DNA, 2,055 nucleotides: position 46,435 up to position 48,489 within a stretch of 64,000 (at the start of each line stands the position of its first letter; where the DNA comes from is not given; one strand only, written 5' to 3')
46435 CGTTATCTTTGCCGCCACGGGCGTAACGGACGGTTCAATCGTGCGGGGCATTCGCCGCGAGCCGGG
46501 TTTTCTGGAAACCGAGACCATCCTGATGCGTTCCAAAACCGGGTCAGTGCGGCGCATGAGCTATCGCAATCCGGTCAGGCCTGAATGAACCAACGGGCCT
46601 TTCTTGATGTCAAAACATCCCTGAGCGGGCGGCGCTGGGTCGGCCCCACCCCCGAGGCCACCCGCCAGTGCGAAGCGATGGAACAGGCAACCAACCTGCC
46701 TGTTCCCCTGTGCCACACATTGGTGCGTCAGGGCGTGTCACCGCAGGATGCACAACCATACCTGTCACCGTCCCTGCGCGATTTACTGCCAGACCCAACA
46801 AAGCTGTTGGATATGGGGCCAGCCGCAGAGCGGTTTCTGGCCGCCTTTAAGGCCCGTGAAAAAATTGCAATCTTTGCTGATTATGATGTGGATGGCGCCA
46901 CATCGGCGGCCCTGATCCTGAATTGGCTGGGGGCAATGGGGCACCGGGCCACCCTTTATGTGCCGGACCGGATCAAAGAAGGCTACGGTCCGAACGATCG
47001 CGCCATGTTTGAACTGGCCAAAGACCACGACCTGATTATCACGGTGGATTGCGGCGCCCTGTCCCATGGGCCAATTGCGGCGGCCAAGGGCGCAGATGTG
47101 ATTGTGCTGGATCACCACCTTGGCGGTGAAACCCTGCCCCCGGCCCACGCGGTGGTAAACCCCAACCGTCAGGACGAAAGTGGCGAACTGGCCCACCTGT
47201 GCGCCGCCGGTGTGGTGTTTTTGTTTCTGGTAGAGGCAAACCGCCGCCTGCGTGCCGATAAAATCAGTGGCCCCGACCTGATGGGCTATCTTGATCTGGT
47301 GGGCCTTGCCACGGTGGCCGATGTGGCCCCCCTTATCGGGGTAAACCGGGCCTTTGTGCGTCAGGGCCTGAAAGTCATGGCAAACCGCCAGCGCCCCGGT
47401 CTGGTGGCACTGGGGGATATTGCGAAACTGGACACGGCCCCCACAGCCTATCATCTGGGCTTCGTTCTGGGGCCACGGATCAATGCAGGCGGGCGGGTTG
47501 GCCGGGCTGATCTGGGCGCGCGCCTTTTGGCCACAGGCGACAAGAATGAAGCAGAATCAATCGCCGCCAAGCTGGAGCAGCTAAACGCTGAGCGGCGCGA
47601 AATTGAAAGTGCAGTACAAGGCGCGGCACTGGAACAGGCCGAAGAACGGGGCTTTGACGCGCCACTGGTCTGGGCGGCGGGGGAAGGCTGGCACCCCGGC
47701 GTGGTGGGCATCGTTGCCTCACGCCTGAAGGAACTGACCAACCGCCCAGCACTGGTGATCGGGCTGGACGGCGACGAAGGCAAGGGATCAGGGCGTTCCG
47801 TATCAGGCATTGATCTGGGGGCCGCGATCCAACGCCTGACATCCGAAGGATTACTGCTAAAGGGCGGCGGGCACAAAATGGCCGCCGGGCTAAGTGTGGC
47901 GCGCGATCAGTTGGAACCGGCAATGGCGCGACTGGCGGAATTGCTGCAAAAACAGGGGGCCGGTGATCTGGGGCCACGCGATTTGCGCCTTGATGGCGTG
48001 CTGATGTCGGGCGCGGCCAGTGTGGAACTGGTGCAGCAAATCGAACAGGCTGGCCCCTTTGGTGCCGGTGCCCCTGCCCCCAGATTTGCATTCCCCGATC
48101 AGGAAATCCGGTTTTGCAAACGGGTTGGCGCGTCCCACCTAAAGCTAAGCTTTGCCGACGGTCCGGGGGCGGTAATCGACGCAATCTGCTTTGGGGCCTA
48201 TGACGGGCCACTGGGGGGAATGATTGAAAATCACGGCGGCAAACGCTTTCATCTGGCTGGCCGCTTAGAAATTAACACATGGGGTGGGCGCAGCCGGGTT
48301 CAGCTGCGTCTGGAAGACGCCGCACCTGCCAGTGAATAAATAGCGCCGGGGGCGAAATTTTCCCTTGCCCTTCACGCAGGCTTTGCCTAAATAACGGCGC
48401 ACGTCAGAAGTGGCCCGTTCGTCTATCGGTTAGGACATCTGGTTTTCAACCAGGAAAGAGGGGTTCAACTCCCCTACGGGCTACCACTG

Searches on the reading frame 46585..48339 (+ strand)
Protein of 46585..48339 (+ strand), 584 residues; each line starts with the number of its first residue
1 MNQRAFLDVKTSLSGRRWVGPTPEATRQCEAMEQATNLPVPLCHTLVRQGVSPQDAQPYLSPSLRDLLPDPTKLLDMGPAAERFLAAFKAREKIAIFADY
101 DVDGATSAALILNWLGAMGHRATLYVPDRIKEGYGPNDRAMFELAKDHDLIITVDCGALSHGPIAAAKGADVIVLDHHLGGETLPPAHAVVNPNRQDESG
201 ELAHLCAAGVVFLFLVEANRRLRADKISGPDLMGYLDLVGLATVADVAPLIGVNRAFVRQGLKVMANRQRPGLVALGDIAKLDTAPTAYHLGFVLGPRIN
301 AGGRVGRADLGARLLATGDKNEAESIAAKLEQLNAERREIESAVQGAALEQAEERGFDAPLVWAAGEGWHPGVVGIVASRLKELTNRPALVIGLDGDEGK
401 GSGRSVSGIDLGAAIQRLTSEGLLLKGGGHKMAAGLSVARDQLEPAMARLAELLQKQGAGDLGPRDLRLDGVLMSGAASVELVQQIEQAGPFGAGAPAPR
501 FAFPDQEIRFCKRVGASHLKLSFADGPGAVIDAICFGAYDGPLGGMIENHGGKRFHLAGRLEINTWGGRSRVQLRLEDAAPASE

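Call 3: search_protein_families(library=pfam, proteins=[window:46585-48339:+], max_evalue=0.01)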
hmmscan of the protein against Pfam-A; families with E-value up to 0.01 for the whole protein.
window:46585-48339:+ (584 aa): 3 families
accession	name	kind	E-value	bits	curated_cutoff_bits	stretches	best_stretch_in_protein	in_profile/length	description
PF17768.7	RecJ_OB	-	1.4e-22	80.3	27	1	470-578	2-107/107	RecJ OB domain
PF01368.27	DHH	-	6.6e-22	78.5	28.1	1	93-220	1-104/125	DHH family, N-terminal domain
PF02272.25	DHHA1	-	1.8e-16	60.9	25.9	1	363-455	6-101/102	DHHA1 domain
